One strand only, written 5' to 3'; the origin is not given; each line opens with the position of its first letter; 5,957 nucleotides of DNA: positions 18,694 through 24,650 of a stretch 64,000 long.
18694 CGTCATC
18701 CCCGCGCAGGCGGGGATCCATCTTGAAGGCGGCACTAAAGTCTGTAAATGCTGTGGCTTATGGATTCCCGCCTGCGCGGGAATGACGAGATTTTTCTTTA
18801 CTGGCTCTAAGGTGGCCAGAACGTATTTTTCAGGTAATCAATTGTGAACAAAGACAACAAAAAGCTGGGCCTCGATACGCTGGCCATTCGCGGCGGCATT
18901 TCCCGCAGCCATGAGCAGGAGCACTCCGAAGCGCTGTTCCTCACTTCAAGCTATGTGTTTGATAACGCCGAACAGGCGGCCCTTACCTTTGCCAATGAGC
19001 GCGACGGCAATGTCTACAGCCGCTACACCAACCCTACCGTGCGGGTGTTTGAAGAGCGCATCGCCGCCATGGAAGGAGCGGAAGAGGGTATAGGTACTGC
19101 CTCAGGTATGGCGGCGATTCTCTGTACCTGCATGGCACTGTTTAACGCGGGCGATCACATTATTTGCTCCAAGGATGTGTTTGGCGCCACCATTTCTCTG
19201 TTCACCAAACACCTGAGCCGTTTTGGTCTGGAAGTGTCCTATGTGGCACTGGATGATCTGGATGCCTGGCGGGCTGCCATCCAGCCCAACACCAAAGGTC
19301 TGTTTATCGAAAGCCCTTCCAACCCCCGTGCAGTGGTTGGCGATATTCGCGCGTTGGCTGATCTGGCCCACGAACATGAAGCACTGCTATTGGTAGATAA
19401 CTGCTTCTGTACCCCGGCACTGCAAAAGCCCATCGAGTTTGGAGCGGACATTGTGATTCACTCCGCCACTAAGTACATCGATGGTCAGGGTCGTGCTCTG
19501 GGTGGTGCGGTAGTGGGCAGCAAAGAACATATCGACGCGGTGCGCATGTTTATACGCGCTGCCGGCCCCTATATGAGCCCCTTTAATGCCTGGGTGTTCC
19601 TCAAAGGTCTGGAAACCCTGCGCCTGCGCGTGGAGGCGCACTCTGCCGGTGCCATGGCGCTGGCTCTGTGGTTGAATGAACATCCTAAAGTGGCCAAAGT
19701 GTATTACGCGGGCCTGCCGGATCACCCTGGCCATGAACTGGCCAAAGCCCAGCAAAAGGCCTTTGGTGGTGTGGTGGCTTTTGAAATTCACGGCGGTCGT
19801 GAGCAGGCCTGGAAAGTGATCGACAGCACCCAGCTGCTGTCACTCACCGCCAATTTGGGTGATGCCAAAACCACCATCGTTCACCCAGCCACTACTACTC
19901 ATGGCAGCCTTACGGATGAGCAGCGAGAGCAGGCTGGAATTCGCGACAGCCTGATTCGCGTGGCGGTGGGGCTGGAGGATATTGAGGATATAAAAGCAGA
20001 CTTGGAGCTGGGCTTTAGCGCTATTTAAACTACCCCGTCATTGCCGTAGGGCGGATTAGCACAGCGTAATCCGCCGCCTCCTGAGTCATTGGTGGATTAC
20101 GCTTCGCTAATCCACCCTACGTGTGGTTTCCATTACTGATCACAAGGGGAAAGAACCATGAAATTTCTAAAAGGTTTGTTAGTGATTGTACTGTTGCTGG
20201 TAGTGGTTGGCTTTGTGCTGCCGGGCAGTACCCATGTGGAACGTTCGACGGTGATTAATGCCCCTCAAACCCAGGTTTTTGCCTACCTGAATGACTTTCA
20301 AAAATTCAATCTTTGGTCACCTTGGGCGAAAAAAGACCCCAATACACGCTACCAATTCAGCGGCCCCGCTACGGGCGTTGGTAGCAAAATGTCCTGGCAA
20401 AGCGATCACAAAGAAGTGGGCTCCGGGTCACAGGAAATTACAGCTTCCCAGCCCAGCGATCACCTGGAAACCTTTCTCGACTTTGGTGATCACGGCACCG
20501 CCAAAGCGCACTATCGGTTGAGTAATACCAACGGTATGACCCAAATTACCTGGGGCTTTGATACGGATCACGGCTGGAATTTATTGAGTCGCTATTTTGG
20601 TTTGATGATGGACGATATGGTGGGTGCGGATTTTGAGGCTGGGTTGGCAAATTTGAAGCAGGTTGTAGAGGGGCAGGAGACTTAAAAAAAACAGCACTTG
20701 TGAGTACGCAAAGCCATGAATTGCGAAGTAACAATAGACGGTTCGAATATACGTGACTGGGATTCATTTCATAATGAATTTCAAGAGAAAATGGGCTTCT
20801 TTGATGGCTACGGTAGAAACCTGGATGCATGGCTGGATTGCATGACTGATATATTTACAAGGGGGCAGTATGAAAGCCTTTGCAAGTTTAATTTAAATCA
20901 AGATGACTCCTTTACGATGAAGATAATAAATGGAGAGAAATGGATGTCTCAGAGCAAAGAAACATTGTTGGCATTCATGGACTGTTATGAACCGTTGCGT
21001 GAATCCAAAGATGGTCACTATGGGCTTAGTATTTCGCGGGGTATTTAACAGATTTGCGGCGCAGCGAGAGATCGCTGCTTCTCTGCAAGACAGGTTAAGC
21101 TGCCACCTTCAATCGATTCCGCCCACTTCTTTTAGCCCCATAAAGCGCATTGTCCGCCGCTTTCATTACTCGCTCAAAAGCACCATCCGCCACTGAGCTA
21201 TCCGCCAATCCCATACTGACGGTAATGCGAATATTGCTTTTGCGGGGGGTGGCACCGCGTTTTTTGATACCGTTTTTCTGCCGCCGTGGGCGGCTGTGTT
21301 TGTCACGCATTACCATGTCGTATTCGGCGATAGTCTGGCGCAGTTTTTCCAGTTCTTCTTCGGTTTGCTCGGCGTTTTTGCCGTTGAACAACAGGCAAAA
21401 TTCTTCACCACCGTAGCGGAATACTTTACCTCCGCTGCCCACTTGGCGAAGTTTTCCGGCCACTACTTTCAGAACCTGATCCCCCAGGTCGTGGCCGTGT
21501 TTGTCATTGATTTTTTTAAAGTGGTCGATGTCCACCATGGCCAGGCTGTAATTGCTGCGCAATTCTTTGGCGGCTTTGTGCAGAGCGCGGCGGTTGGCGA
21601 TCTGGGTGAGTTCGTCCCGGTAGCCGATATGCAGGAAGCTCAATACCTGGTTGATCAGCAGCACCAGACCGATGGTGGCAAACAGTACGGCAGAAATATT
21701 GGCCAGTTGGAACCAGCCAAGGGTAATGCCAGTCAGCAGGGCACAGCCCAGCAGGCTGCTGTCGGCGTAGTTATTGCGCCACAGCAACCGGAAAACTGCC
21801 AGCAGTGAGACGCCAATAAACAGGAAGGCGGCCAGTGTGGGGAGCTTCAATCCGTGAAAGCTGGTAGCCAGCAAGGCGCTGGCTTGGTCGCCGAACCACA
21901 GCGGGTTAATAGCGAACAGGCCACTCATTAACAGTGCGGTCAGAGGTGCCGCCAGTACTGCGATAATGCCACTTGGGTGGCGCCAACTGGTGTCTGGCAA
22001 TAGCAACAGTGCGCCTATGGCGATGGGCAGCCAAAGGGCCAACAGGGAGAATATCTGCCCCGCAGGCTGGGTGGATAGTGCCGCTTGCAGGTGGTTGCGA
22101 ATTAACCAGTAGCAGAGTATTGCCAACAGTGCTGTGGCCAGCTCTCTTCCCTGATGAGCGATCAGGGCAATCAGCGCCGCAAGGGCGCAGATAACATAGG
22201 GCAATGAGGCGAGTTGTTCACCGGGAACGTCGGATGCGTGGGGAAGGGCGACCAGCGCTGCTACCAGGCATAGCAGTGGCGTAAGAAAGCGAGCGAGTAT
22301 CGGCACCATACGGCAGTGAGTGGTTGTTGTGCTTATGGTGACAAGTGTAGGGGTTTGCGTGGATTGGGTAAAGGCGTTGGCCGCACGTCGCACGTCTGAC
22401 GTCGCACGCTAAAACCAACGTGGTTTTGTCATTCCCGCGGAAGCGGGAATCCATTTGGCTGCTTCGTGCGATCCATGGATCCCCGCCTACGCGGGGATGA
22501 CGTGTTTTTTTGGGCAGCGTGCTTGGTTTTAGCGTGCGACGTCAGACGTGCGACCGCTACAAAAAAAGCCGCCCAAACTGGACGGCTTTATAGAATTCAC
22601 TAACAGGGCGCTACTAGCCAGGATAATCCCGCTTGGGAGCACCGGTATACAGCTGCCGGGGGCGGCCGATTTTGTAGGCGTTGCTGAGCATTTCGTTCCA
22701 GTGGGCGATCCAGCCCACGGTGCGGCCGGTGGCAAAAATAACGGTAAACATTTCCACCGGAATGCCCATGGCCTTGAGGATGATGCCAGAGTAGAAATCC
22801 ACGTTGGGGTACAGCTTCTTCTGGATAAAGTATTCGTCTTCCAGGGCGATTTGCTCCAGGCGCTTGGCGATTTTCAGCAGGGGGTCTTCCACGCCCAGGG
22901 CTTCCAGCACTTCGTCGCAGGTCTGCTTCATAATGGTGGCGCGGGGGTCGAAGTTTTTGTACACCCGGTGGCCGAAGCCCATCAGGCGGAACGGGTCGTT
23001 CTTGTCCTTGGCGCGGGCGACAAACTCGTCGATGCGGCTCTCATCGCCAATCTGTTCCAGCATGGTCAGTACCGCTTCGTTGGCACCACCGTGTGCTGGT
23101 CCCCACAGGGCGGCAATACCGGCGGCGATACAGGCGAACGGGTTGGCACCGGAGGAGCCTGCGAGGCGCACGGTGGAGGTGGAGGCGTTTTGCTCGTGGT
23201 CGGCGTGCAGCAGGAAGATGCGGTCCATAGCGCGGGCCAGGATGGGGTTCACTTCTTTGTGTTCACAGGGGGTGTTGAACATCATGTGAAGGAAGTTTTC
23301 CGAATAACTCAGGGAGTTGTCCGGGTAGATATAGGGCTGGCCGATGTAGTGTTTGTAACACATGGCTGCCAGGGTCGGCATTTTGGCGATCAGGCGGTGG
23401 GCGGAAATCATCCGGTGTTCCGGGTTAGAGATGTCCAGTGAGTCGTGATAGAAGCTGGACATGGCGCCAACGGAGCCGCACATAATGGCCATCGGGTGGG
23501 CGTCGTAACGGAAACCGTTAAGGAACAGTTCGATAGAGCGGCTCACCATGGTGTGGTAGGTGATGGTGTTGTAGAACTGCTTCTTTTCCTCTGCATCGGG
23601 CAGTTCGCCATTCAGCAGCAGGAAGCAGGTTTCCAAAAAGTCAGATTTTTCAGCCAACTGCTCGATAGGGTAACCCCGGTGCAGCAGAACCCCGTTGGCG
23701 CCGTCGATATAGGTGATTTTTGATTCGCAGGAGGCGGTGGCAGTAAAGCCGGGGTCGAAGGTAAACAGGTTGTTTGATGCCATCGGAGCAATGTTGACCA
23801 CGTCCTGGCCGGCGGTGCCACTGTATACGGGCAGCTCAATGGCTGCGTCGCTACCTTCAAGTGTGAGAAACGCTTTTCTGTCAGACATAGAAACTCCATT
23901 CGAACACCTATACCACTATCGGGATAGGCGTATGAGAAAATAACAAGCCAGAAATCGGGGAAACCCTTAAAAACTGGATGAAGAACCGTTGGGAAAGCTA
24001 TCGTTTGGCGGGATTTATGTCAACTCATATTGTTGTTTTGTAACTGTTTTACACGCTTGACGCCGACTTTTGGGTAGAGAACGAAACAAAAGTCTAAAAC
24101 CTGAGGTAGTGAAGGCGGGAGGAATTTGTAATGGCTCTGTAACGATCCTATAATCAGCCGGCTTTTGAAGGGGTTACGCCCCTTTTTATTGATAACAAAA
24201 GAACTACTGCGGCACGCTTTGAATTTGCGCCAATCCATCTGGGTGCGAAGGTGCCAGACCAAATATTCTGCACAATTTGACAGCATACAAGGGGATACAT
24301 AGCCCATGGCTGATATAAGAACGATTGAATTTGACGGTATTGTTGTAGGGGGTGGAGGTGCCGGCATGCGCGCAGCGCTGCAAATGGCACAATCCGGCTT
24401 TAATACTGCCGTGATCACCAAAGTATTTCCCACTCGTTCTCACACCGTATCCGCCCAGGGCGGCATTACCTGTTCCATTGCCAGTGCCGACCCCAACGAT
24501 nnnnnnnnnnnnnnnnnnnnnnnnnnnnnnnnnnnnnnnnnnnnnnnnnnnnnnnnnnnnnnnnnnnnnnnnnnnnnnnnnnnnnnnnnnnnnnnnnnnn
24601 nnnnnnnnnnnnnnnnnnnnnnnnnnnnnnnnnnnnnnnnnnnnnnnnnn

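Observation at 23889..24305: sdhA follows gltA after only about 420 bp: the membrane-anchor genes sdhC/sdhD are missing from the otherwise canonical gltA / sdhCDAB-sucABCD arrangement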

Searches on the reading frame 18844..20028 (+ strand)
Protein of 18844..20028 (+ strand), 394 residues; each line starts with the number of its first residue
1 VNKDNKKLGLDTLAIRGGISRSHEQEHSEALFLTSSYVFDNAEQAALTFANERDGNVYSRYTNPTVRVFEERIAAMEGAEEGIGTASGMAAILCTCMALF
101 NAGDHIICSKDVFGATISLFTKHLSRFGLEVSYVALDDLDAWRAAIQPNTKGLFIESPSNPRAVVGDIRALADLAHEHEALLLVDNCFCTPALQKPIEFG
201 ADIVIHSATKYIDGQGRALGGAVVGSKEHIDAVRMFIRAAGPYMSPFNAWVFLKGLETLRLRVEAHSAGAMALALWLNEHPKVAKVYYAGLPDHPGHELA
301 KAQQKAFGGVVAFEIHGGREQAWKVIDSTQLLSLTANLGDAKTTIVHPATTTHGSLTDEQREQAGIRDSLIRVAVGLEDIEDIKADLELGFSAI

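Call 55: search_protein_families(library=pfam, proteins=[window:18844-20028:+], max_evalue=0.00001)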
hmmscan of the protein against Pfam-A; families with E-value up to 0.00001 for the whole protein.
window:18844-20028:+ (394 aa): 4 families
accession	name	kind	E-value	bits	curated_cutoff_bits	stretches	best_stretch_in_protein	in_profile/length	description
PF01053.26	Cys_Met_Meta_PP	-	6.9e-140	466.4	27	1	11-391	1-380/381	Cys/Met metabolism PLP-dependent enzyme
PF00155.27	Aminotran_1_2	-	5.9e-12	45.9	19.7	1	39-196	19-196/361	Aminotransferase class I and II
PF00266.25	Aminotran_5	-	1.4e-07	31.3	21.5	1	84-215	69-206/371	Aminotransferase class-V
PF01041.23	DegT_DnrJ_EryC1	-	1.9e-07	31.1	19.8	1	63-188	23-148/360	DegT/DnrJ/EryC1/StrS aminotransferase family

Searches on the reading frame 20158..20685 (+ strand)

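Call 55: search_protein_families(library=pfam, proteins=[window:20158-20685:+], max_evalue=0.00001)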
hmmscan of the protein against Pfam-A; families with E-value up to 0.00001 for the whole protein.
window:20158-20685:+ (175 aa): 1 family
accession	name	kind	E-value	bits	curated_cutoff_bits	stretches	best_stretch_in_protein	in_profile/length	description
PF10604.15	Polyketide_cyc2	-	2.6e-14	54.1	27.4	1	25-171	2-142/142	Polyketide cyclase / dehydrase and lipid transport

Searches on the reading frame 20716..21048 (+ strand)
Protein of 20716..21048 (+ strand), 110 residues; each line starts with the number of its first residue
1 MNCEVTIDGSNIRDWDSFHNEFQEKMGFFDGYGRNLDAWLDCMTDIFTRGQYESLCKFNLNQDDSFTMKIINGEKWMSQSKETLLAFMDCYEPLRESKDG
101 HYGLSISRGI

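Call 55: search_protein_families(library=pfam, proteins=[window:20716-21048:+], max_evalue=0.00001)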
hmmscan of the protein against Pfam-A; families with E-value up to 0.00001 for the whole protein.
window:20716-21048:+ (110 aa): 1 family
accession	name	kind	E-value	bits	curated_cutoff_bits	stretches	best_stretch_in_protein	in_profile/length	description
PF01337.24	Barstar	-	9.8e-15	54.8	23.4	1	5-47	4-46/96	Barstar (barnase inhibitor)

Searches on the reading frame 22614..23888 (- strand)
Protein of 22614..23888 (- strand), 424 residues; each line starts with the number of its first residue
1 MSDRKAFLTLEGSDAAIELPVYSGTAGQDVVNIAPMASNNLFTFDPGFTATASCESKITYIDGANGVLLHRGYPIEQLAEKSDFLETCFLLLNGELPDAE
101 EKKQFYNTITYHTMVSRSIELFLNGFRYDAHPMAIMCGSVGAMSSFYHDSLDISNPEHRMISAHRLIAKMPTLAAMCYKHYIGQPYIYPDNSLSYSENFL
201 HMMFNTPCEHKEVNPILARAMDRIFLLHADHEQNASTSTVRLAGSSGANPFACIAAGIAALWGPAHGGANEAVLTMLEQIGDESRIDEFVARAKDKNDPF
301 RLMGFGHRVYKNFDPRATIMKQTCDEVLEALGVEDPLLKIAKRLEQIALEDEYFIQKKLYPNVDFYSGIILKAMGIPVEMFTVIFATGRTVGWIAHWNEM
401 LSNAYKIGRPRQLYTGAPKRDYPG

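Call 8: search_protein_families(library=pfam, proteins=[window:22614-23888:-])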
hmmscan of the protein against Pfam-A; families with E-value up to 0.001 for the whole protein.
window:22614-23888:- (424 aa): 1 family
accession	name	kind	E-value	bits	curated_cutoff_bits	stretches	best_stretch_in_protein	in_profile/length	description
PF00285.26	Citrate_synt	-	2e-141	471.6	27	1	47-411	1-357/357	Citrate synthase, C-terminal domain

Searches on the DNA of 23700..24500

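Call 14: search_rna_families(source=window, start=23700, end=24500, threshold=evalue, max_evalue=10, show_alignments=2)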
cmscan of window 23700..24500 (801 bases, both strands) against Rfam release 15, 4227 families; matches with E-value up to 10: 3.
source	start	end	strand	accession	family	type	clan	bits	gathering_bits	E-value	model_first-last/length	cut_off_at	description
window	24438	24488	-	RF01861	TB9Cs1H1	Gene; snRNA; snoRNA; HACA-box;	-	20.9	55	0.15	1-63/63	no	Trypanosomatid snoRNA TB9Cs1H1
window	24074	24133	+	RF01306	sR52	Gene; snRNA; snoRNA; CD-box;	-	16.6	50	0.73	1-60/60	no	Small nucleolar RNA sR52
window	24066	24108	+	RF03129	L31-Corynebacteriaceae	Cis-reg; leader;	CL00118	15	36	4.8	1-64/64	no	L31-Corynebacteriaceae ribosomal protein leader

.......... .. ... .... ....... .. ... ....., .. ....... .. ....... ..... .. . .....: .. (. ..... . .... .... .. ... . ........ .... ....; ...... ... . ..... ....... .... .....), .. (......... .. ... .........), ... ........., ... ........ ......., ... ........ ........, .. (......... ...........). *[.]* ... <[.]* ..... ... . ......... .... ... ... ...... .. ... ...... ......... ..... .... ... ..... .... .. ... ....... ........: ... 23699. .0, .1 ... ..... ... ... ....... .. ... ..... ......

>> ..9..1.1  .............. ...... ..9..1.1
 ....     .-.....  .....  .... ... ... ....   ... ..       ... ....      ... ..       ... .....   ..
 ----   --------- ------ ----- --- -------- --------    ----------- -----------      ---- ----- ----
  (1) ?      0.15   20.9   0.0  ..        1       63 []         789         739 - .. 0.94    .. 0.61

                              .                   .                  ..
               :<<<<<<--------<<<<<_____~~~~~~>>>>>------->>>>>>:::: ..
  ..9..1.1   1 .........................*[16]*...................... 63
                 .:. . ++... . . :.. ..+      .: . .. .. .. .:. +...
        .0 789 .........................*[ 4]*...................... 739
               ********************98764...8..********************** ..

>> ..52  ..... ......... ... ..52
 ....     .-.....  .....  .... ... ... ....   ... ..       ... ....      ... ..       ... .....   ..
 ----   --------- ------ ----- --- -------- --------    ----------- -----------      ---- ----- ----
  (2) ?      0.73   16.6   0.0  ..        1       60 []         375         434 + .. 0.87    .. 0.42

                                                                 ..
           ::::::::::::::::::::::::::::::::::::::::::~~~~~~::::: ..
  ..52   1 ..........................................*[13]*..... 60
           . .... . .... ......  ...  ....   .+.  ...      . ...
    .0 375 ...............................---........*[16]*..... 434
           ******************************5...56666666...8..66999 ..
